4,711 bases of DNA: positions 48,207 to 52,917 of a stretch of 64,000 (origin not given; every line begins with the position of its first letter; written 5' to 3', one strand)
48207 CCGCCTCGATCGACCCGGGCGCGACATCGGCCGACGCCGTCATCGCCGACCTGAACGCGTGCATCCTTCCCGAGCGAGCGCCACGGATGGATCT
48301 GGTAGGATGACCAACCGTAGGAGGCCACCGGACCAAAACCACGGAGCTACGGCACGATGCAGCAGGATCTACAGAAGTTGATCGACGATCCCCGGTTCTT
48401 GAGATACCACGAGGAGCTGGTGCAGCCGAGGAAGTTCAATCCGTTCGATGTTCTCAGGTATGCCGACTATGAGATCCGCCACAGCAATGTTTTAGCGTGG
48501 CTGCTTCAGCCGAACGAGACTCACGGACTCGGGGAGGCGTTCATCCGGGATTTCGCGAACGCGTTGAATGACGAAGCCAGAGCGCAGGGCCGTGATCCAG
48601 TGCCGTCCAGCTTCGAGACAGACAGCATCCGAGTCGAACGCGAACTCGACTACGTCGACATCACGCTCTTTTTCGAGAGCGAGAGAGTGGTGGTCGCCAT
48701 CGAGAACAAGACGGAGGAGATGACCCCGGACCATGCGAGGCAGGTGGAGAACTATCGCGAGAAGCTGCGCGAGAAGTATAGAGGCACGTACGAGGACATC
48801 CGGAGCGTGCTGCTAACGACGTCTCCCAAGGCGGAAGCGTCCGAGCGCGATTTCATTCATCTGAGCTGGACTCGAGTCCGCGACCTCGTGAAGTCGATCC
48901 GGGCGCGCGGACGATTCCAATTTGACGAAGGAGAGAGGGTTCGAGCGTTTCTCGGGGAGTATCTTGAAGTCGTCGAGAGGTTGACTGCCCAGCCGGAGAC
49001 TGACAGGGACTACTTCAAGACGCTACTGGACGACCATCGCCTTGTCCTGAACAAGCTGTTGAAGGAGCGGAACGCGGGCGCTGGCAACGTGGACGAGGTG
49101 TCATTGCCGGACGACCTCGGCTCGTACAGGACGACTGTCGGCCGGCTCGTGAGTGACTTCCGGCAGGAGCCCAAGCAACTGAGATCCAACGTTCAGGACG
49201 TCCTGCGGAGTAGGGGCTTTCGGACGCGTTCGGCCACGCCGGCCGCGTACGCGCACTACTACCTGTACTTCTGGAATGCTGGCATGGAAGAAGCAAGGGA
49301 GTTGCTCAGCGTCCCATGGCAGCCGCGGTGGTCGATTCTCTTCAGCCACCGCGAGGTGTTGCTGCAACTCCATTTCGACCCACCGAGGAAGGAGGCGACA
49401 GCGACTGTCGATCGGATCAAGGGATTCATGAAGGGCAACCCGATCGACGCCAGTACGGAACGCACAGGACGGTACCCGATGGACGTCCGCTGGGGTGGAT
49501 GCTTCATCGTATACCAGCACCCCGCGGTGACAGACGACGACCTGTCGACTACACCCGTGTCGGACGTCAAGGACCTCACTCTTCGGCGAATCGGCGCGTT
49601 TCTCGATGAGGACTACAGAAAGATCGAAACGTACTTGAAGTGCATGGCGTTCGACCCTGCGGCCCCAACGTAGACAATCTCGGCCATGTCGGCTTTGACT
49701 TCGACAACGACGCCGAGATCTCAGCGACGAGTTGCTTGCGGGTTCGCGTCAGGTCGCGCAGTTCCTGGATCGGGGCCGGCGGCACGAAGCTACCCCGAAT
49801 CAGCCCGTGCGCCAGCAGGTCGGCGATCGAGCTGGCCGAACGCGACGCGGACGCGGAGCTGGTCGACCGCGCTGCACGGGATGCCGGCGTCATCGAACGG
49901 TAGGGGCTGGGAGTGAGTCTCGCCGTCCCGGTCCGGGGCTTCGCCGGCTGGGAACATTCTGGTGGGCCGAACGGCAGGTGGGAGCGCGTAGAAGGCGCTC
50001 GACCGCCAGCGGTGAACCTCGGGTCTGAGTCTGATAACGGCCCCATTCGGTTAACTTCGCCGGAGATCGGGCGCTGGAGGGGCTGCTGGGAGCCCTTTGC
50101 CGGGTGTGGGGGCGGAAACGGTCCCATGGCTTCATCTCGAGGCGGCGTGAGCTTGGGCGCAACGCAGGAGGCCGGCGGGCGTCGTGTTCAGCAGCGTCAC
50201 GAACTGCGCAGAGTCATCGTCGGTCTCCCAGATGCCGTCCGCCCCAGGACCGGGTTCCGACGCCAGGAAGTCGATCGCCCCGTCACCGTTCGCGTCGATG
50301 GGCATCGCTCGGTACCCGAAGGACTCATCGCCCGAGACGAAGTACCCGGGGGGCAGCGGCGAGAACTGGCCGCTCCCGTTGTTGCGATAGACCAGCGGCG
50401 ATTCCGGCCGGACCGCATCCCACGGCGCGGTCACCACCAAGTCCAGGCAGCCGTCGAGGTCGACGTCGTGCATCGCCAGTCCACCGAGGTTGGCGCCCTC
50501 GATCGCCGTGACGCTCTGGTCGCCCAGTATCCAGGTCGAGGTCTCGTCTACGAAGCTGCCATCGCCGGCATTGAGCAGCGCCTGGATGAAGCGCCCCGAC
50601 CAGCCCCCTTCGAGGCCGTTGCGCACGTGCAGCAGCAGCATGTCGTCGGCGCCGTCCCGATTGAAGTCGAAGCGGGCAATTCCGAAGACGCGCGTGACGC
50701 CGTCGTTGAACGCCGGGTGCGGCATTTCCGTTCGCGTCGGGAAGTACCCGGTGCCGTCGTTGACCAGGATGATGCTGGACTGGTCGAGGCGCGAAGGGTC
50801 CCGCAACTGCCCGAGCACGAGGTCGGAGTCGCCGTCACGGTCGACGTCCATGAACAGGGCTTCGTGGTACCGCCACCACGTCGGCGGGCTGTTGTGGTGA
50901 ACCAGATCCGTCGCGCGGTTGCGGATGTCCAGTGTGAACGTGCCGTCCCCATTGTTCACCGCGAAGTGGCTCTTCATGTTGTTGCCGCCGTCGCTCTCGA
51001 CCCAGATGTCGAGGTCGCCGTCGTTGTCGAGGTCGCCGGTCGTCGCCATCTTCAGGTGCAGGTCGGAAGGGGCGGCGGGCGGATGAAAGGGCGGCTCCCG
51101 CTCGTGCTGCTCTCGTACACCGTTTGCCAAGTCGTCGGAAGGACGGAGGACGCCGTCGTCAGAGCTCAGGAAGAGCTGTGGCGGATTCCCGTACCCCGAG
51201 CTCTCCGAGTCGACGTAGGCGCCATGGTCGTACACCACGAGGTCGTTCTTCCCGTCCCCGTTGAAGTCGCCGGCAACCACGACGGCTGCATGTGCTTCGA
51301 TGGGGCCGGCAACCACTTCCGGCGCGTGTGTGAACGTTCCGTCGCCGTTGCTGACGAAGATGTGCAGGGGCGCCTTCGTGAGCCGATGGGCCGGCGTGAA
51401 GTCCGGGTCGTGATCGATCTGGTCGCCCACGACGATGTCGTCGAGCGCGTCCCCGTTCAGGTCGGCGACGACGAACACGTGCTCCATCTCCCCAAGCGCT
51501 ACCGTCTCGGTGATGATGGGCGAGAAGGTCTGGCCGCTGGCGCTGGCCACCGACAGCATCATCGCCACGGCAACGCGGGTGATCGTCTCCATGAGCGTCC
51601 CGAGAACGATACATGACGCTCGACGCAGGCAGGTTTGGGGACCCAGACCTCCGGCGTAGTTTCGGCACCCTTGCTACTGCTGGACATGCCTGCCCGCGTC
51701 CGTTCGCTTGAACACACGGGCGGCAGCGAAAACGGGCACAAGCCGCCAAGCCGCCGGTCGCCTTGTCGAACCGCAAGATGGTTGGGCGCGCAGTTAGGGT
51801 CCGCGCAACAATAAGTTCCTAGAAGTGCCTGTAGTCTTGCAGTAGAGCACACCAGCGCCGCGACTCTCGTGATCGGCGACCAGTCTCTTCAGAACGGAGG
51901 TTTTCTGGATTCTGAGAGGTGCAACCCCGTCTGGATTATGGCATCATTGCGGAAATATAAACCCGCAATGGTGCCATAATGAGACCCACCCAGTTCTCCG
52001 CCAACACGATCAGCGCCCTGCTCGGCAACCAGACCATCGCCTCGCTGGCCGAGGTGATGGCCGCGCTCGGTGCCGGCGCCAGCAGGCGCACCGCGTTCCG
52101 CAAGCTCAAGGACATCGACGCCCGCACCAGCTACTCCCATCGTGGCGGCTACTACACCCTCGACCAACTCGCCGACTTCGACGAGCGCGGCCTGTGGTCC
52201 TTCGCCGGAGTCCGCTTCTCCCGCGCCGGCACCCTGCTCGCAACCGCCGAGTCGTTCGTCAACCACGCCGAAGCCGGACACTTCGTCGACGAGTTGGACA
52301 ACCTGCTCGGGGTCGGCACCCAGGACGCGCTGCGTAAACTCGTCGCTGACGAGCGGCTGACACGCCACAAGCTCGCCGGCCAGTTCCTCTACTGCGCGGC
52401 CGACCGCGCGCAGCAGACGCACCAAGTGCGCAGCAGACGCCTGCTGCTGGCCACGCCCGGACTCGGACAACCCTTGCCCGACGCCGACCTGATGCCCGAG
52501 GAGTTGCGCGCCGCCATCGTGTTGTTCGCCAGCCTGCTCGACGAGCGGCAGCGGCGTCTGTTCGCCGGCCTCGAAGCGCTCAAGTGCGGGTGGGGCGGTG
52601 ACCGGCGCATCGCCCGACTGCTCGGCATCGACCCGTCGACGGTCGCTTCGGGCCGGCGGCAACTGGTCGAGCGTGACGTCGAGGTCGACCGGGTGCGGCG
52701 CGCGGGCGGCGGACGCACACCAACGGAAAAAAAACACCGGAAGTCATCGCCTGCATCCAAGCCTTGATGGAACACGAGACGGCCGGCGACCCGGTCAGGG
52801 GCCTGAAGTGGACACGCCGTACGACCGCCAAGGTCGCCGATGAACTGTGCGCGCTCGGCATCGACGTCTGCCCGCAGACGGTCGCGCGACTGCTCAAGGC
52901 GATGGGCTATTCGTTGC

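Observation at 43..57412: Expanded family of secreted caspase-Sel1 proteins: conserved protease head, variable repeat tail, many decayed copies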

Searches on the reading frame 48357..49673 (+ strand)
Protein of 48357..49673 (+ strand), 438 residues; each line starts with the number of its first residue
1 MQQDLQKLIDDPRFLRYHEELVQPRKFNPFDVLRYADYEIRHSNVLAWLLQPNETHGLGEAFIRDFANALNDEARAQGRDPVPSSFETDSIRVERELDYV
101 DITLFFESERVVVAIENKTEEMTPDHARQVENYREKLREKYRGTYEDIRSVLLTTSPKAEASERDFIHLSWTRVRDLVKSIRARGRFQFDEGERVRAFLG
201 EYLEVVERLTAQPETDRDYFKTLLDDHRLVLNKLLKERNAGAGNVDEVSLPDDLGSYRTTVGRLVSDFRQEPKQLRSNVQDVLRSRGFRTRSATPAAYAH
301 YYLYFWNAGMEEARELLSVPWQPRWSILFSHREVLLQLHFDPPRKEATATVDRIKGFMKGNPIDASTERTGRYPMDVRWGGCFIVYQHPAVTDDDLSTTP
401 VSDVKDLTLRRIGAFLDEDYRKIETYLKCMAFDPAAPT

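Call 19: search_protein_families(library=pfam, proteins=[window:48357-49673:+], max_evalue=0.01)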
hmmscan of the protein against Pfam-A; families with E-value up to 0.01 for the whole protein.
window:48357-49673:+ (438 aa): 1 family
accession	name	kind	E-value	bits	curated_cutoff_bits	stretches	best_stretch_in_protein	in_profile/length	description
PF14281.12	PDDEXK_4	-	2.7e-22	80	22.3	1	27-203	1-182/183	PD-(D/E)XK nuclease superfamily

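Call 60: search_protein_families(library=padloc, proteins=[window:48357-49673:+], max_evalue=0.001)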
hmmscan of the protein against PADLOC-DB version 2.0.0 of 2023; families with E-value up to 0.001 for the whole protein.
window:48357-49673:+ (438 aa): 15 families
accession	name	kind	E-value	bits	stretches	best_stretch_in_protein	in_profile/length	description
PDLC04972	PDC-S26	-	3.2e-39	133.4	1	2-239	8-238/397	-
PDLC04977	PDC-S26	-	5.1e-35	119.4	1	2-244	7-243/400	-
PDLC04971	PDC-S26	-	4.6e-26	89.6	1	5-207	14-218/415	-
PDLC04983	PDC-S26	-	2.8e-17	61.2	1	16-155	21-152/413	-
PDLC04975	PDC-S26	-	1.4e-16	58.8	1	1-239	1-220/351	-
PDLC04980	PDC-S26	-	5.1e-12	43.8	1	23-212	27-217/389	-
PDLC04974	PDC-S26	-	1.2e-11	42.5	1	25-213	30-217/401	-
PDLC04981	PDC-S26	-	3.6e-11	41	1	23-225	20-211/358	-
PDLC04982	PDC-S26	-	5e-08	30.6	1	20-183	17-183/392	-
PDLC04976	PDC-S26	-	1.1e-06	26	1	26-147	31-149/451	-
PDLC04970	PDC-S26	-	1.7e-06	25.5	1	23-183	25-177/373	-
PDLC04979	PDC-S26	-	1e-05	22.7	1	29-122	26-109/383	-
PDLC04969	PDC-S26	-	0.00034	17.8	1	24-119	26-115/367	-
PDLC04813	PDC-S02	-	0.00037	18.4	1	91-146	56-111/175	-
PDLC04831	PDC-S02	-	0.00078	17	0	91-146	225-280/346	-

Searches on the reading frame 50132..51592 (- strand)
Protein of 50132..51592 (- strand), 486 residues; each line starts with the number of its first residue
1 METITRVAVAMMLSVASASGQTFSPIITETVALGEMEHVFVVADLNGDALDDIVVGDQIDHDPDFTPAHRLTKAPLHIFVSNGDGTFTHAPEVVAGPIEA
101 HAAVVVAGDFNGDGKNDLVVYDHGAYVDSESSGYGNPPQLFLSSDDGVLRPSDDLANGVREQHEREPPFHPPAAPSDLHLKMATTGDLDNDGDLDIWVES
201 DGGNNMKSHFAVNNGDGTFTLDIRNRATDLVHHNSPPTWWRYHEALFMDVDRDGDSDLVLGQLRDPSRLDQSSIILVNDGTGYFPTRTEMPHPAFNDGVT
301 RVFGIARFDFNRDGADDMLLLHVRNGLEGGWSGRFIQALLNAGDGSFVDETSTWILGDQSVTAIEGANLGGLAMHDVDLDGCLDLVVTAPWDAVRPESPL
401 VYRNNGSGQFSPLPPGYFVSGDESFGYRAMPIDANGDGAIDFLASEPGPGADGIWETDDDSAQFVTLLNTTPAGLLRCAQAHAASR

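Call 19: search_protein_families(library=pfam, proteins=[window:50132-51592:-], max_evalue=0.01)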
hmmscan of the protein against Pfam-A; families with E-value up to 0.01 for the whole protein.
window:50132-51592:- (486 aa): 2 families
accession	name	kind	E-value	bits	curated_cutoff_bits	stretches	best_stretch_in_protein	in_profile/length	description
PF13517.12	FG-GAP_3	-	2e-32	112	26.9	5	44-120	1-61/61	FG-GAP-like repeat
PF01839.29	FG-GAP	-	3.2e-11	43.3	22.1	1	105-121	5-21/37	FG-GAP repeat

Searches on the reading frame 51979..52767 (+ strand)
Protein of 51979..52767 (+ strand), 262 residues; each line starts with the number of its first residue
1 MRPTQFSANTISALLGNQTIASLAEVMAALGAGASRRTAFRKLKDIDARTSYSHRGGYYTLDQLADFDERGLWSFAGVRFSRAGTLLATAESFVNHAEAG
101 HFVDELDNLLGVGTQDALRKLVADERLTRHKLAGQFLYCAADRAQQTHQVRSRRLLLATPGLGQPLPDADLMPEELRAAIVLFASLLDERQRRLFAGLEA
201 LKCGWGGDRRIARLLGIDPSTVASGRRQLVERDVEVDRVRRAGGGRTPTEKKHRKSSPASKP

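Call 19: search_protein_families(library=pfam, proteins=[window:51979-52767:+], max_evalue=0.01)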
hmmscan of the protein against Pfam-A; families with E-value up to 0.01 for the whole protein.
window:51979-52767:+ (262 aa): 1 family
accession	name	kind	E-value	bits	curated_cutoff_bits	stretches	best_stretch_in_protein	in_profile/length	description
PF13551.12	HTH_29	-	0.0013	19.2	28.1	0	197-234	4-41/64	Winged helix-turn helix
